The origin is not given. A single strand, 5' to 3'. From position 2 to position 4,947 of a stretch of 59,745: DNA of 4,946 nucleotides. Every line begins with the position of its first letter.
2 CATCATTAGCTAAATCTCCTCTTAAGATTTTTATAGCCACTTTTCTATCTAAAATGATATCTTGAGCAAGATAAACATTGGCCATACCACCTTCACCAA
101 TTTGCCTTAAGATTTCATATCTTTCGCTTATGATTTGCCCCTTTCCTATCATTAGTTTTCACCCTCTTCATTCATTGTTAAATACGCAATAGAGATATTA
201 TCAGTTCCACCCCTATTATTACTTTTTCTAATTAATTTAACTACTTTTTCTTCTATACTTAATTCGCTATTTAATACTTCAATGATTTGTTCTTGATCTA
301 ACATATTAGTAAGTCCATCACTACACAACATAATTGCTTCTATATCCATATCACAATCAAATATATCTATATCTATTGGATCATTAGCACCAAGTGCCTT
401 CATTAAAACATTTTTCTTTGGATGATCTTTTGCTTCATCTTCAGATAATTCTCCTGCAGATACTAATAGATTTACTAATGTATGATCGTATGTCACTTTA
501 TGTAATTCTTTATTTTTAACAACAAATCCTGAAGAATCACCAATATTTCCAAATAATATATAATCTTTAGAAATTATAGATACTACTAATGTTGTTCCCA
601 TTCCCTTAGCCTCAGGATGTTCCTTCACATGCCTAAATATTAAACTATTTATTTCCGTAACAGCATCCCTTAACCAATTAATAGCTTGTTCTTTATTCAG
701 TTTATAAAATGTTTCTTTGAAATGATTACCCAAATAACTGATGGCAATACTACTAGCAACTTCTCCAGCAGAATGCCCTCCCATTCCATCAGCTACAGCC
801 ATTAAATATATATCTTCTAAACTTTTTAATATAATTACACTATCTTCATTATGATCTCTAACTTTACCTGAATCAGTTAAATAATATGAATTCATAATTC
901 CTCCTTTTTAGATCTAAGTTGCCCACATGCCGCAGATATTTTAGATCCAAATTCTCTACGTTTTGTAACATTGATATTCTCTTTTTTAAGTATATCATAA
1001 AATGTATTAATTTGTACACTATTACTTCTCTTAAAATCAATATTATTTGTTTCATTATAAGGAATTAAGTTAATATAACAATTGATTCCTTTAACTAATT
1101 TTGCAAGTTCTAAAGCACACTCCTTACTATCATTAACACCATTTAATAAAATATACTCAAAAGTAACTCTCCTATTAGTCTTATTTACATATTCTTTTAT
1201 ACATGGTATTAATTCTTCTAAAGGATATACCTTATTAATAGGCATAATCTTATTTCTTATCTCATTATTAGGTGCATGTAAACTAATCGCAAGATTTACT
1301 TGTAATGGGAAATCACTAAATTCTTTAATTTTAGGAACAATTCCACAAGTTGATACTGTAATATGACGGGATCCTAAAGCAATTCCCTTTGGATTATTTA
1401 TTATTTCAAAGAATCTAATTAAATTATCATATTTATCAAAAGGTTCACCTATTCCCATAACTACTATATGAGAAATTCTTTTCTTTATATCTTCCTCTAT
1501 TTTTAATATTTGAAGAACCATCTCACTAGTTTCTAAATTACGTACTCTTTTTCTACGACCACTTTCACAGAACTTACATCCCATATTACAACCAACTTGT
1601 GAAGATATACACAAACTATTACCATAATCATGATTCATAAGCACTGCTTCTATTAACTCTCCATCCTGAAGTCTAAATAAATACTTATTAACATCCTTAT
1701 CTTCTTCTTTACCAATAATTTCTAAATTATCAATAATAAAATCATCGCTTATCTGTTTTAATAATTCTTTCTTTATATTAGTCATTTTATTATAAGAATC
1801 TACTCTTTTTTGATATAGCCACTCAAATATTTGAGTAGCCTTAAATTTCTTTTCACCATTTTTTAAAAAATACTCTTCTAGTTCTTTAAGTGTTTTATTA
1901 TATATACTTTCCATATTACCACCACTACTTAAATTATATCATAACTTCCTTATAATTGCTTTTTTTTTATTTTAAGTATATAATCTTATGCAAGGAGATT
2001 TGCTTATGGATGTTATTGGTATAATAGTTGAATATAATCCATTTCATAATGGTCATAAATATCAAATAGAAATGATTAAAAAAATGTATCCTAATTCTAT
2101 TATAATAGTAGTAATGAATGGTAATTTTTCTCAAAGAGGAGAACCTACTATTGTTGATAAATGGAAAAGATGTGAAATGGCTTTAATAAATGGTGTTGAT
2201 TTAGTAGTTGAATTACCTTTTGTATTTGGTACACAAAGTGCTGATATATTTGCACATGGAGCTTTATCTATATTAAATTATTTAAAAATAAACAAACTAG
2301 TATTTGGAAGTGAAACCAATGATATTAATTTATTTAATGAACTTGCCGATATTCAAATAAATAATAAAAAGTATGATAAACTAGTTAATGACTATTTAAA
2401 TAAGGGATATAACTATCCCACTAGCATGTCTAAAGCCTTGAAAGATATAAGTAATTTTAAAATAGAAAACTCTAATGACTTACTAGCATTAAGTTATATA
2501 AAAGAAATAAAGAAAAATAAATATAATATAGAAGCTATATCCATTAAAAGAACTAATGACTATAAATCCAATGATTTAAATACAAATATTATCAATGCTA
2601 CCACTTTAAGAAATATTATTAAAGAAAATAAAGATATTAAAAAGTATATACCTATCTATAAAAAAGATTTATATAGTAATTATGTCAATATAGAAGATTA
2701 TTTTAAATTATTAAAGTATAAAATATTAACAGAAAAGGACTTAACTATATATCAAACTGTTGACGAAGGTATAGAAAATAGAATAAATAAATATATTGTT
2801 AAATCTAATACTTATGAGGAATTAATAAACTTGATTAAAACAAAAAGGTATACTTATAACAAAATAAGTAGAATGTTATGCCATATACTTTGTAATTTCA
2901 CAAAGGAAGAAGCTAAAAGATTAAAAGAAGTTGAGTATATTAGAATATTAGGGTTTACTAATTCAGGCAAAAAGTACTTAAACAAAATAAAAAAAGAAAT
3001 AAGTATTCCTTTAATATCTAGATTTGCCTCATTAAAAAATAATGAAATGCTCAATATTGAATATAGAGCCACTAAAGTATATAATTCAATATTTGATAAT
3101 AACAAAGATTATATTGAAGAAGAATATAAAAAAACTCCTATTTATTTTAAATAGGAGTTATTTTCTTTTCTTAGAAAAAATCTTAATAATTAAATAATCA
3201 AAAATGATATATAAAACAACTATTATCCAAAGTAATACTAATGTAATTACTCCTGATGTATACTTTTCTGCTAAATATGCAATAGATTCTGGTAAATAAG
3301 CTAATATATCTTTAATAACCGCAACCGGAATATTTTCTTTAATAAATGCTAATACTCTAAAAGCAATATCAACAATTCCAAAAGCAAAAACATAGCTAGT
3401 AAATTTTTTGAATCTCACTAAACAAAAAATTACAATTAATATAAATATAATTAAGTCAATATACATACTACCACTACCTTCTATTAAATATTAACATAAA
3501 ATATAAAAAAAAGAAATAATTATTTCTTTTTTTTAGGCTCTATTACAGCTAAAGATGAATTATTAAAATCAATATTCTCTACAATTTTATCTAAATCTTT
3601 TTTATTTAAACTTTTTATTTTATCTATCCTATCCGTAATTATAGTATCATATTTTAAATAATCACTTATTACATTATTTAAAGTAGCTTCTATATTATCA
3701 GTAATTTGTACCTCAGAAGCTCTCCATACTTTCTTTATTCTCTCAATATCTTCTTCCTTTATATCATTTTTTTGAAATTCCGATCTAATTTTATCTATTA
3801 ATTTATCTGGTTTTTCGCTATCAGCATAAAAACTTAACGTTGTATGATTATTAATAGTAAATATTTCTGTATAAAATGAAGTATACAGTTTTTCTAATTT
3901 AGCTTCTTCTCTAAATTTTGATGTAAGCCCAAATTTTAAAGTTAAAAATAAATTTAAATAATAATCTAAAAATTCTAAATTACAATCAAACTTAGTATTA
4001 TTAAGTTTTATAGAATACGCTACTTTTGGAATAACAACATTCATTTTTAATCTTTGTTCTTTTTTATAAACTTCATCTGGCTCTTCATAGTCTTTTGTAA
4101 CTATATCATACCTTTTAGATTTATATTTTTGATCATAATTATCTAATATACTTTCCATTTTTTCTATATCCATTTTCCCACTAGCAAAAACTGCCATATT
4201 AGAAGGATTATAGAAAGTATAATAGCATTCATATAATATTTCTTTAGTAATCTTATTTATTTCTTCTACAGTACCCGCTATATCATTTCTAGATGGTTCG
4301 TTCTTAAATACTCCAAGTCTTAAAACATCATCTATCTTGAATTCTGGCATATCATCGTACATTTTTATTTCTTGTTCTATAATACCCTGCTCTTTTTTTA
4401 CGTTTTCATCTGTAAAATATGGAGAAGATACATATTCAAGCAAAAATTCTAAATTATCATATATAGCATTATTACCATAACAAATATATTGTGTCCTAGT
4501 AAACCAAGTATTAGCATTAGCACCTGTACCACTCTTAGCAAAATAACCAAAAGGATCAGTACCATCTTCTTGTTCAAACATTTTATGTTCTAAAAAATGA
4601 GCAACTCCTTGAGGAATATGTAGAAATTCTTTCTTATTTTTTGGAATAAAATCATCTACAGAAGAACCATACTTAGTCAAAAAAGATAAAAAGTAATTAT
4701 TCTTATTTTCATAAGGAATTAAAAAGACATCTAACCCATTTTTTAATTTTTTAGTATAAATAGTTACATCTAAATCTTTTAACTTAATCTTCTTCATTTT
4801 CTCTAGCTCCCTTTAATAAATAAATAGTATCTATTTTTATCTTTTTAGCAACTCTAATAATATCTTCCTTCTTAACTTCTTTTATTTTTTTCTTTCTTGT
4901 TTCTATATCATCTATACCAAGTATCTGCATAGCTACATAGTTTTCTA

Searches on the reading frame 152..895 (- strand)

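Call 41: search_protein_families(library=pfam, proteins=[window:152-895:-], max_evalue=0.0001)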
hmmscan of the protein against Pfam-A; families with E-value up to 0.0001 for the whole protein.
window:152-895:- (247 aa): 2 families
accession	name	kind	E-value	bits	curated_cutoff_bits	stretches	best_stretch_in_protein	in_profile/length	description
PF13672.11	PP2C_2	-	4.6e-19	69.2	24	1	14-208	10-188/209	Protein phosphatase 2C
PF00481.26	PP2C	-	5.3e-14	52.9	20.3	1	11-140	10-142/255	Protein phosphatase 2C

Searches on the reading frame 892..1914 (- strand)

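Call 41: search_protein_families(library=pfam, proteins=[window:892-1914:-], max_evalue=0.0001)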
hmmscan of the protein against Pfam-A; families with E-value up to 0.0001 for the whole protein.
window:892-1914:- (340 aa): 2 families
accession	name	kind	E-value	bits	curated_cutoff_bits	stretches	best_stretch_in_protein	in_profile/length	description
PF04055.27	Radical_SAM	-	1.9e-18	67.7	29.5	1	104-264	2-158/166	Radical SAM superfamily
PF21016.3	RlmN_N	-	2.7e-16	59.5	24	1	5-60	4-59/60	Ribosomal RNA large subunit methyltransferase N-terminal domain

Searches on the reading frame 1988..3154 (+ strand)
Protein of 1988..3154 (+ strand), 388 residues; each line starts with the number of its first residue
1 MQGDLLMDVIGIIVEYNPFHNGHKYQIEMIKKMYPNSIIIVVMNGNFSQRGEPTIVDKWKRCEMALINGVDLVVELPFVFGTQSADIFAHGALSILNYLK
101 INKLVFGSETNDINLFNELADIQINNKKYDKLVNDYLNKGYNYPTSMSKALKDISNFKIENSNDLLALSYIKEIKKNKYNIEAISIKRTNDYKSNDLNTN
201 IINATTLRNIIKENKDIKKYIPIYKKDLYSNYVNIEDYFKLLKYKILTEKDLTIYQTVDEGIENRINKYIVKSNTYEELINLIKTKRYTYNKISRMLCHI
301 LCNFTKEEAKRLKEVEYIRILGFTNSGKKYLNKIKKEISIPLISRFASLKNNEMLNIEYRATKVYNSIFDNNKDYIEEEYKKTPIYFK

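Call 41: search_protein_families(library=pfam, proteins=[window:1988-3154:+], max_evalue=0.0001)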
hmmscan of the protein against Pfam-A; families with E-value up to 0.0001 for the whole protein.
window:1988-3154:+ (388 aa): 2 families
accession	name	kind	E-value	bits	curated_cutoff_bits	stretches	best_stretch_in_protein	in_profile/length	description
PF05636.17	HIGH_NTase1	-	1.7e-124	416.6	27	1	7-374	1-395/402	HIGH Nucleotidyl Transferase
PF01467.32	CTP_transf_like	-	2.3e-07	31.5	21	1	16-96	6-76/133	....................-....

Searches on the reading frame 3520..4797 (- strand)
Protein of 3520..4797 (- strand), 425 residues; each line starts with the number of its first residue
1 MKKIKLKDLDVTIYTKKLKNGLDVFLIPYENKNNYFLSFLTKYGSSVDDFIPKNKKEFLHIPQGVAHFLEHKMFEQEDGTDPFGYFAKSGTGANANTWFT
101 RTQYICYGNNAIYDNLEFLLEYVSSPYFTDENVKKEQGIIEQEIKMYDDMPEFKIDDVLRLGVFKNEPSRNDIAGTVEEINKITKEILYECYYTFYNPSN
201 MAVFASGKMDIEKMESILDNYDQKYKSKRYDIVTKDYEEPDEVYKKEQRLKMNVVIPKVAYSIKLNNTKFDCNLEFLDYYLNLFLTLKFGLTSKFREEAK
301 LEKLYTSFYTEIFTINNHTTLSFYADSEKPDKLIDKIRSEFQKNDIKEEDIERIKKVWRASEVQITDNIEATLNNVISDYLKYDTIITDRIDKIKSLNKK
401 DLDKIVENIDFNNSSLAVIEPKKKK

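Call 41: search_protein_families(library=pfam, proteins=[window:3520-4797:-], max_evalue=0.0001)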
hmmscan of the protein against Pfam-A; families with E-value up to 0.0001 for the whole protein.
window:3520-4797:- (425 aa): 2 families
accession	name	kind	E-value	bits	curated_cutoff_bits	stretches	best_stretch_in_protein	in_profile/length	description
PF00675.25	Peptidase_M16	-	1.2e-13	51.6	22.3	1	63-176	31-148/149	Insulinase (Peptidase family M16)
PF05193.26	Peptidase_M16_C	-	9.3e-13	48.9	23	1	182-356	1-179/181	Peptidase M16 inactive domain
